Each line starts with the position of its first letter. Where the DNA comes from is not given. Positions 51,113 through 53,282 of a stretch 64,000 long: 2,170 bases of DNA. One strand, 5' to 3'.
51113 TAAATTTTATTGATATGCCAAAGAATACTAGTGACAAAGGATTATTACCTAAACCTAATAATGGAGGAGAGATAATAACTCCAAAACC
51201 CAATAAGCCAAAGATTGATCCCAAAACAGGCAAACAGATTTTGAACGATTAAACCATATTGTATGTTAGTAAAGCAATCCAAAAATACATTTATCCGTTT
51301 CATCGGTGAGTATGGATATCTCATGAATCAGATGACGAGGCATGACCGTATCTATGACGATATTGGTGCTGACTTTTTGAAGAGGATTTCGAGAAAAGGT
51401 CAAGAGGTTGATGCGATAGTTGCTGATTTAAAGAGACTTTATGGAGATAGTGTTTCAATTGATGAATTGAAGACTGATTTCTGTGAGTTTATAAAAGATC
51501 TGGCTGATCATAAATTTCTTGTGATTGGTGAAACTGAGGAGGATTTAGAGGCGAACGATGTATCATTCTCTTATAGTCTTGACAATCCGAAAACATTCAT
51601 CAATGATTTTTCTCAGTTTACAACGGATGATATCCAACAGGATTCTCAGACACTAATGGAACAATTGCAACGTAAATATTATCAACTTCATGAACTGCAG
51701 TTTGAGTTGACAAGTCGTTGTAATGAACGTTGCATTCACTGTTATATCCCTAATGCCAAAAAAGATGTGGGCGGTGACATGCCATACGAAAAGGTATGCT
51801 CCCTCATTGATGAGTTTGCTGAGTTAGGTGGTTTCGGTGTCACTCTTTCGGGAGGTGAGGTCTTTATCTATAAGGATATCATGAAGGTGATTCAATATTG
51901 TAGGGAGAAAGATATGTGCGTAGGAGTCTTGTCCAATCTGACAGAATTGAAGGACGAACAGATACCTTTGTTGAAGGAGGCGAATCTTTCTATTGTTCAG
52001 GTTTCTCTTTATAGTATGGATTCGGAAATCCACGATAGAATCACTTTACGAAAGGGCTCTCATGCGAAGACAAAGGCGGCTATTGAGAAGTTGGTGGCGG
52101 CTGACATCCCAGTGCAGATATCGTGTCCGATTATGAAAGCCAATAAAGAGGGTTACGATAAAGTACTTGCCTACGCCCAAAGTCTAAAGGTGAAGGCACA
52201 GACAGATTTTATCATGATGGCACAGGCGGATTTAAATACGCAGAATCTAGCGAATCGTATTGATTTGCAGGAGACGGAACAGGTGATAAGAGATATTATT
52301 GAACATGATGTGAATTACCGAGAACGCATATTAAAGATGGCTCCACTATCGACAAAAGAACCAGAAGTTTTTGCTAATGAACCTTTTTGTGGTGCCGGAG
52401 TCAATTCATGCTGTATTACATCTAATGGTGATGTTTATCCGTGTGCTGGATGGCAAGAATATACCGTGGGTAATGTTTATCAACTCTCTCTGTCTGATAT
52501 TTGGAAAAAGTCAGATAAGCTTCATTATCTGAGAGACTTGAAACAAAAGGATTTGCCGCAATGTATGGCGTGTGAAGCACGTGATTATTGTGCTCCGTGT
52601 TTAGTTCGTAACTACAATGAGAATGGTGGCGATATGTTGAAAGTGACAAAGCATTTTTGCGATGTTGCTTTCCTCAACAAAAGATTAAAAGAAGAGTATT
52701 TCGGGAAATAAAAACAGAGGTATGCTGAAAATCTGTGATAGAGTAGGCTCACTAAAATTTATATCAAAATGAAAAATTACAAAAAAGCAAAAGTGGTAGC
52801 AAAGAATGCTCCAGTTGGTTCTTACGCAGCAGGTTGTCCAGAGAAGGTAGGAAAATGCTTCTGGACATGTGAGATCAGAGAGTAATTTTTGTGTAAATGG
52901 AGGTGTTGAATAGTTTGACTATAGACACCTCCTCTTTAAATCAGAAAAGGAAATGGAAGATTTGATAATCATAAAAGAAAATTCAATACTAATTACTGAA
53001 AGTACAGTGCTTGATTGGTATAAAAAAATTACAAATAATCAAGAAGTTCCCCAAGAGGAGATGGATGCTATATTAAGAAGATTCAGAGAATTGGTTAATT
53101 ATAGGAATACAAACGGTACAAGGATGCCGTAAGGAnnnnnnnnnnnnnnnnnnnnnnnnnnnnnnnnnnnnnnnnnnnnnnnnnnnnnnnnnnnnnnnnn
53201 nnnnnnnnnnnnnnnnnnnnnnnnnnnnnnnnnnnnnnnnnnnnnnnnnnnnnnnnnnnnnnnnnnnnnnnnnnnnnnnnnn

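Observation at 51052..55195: Compact RiPP-like cluster: PqqD/RRE-radical SAM-SPASM maturase, two candidate precursors, a 59-aa ORF, an amidohydrolase and a membrane protein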

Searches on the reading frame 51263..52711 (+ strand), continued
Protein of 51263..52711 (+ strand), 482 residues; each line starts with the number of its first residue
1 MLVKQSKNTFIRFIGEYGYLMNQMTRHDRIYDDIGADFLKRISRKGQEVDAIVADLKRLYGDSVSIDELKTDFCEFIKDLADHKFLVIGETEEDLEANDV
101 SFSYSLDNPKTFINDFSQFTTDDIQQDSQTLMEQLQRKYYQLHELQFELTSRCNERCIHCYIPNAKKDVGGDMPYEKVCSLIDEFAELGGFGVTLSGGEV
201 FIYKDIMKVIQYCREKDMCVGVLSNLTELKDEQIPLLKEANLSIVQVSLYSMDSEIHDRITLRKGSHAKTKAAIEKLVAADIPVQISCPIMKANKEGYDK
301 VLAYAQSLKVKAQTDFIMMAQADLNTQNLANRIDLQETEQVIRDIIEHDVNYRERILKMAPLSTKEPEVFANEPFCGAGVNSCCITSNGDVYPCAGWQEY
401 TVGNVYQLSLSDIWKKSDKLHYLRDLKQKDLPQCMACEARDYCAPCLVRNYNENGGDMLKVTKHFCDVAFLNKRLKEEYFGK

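Call 76: fold_search(model_id=the predicted structure, library=pdb)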
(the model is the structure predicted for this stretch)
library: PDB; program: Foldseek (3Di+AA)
matches with E <= 10: 1360; with E <= 0.001: 102
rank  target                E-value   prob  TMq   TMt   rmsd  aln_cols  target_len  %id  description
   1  6efn                  1.7e-14  1.00  0.49  0.60   9.4       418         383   20  Structure of a RiPP maturase, SkfB (released 2018-10-24)
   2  5v1t_A                4.5e-14  1.00  0.57  0.61   9.6       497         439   16  Crystal structure of Streptococcus suis SuiB bound to precursor peptide SuiA (released 2017-08-30)
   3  5v1q_A                6.2e-14  1.00  0.56  0.62   9.4       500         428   15  Crystal structure of Streptococcus suis SuiB (released 2017-08-30)
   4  5v1s_B                7.3e-14  1.00  0.54  0.60   8.3       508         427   15  Crystal structure of Streptococcus suis SuiB bound to S-adenosylmethionine (released 2017-08-30)
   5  5v1q_B                9.1e-14  1.00  0.57  0.61   8.4       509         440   15  Crystal structure of Streptococcus suis SuiB (released 2017-08-30)
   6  5why_B                4.0e-13  1.00  0.53  0.60  18.6       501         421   18  Structural Insights into Thioether Bond Formation in the Biosynthesis of Sactipeptides (released 2017-07-26)
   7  5v1s_A                4.3e-13  1.00  0.57  0.64   9.0       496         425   15  Crystal structure of Streptococcus suis SuiB bound to S-adenosylmethionine (released 2017-08-30)
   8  8vpo                  1.1e-12  1.00  0.51  0.55  17.0       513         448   14  X-Ray Crystal Structure of TigE from Paramaledivibacter caminithermalis (released 2024-02-07)
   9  6c8v                  9.3e-12  1.00  0.46  0.68   7.2       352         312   20  X-ray structure of PqqE from Methylobacterium extorquens (released 2018-02-14)
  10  4k36_A                2.0e-10  1.00  0.54  0.67   5.3       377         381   16  His6 tagged anSMEcpe with bound AdoMet (released 2013-05-08)
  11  4k36_B                4.2e-10  1.00  0.54  0.69   4.9       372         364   15  His6 tagged anSMEcpe with bound AdoMet (released 2013-05-08)
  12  4k37_A                8.1e-10  1.00  0.53  0.67   5.7       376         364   16  Native anSMEcpe with bound AdoMet (released 2013-05-08)
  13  4k39_A                1.1e-09  1.00  0.53  0.69   5.2       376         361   15  Native anSMEcpe with bound AdoMet and Cp18Cys peptide (released 2013-05-08)
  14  7vob                  1.4e-09  1.00  0.47  0.66   8.2       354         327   14  The crystal structure of a Radical SAM Enzyme BlsE involved in the Biosynthesis of Blasticidin S (released 2022-05-04)
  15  2fb2_B                1.6e-09  1.00  0.43  0.61   6.8       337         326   18  Structure of the MoaA Arg17/266/268/Ala triple mutant (released 2006-05-09)
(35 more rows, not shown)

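Call 77: find_encoding_contigs(protein=P0100, flank=8000, max_places=4)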
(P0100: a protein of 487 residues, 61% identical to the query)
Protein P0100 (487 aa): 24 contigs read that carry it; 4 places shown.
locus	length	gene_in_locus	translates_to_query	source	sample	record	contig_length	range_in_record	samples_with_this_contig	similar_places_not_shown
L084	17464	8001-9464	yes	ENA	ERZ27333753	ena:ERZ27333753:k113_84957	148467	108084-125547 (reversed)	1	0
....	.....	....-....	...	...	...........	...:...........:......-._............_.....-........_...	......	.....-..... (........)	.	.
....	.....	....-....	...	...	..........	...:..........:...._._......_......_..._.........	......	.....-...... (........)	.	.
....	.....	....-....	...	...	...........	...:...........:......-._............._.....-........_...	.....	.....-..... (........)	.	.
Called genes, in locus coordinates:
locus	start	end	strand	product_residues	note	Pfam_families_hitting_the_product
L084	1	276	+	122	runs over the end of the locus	PF00828:Ribosomal_L27A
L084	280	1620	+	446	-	PF00344:SecY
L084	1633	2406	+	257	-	PF00557:Peptidase_M24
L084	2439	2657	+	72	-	PF01176:eIF-1a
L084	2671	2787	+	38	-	PF00444:Ribosomal_L36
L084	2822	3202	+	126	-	PF00416:Ribosomal_S13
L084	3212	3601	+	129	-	PF00411:Ribosomal_S11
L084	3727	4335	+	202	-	PF00163:Ribosomal_S4, PF01479:S4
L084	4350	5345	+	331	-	PF01193:RNA_pol_L, PF01000:RNA_pol_A_bac, PF03118:RNA_pol_A_CTD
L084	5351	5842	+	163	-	PF01196:Ribosomal_L17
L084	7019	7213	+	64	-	PF01381:HTH_3 (weak)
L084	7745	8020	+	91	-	-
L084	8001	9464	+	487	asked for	PF04055:Radical_SAM, PF13186:SPASM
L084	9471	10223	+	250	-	PF04909:Amidohydro_2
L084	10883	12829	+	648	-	PF02518:HATPase_c, PF00204:DNA_gyraseB, PF01751:Toprim, PF00986:DNA_gyraseB_C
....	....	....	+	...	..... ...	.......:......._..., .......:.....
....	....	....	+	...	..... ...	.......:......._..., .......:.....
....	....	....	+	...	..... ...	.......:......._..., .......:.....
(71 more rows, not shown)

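Call 79: find_encoding_contigs(protein=P0001, flank=5000, max_places=4)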
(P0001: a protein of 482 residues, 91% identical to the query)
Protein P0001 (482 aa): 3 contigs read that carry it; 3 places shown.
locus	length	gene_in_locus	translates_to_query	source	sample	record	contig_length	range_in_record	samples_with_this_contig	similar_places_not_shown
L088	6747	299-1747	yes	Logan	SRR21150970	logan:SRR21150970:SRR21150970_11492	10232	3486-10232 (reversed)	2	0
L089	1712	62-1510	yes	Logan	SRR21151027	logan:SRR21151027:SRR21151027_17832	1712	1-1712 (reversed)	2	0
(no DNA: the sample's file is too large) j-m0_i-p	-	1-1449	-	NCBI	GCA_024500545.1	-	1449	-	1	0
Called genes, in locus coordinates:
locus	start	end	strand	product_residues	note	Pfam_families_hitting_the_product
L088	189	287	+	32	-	-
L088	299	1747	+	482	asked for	PF04055:Radical_SAM, PF13186:SPASM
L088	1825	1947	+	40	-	-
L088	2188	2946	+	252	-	PF04909:Amidohydro_2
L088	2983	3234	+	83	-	-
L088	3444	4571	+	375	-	-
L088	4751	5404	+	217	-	-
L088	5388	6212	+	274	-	PF08843:AbiEii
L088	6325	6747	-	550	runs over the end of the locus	PF00501:AMP-binding, PF13193:AMP-binding_C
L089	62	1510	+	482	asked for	PF04055:Radical_SAM, PF13186:SPASM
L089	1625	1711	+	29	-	?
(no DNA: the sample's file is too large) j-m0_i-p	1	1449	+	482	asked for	PF04055:Radical_SAM, PF13186:SPASM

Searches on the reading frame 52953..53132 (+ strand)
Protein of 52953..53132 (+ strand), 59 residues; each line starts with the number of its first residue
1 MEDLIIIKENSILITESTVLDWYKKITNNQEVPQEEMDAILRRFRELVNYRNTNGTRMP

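Call 3: search_protein_families(library=ncbifam, proteins=[window:52953-53132:+], max_evalue=0.1)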
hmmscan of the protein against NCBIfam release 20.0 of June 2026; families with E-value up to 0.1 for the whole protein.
window:52953-53132:+ (59 aa): 0 families

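Call 4: search_protein_families(library=pfam, proteins=[window:52953-53132:+], max_evalue=0.1)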
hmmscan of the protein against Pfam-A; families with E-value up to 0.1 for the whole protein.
window:52953-53132:+ (59 aa): 1 family
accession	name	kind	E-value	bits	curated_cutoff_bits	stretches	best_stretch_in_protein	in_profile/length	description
PF02194.20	PXA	-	0.011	16.4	27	1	13-46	14-47/181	PXA domain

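Call 64: search_protein_families(library=padloc, proteins=[window:52953-53129:+], max_evalue=0.01)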
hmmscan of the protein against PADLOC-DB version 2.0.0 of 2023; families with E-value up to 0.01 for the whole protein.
window:52953-53129:+ (59 aa): 0 families
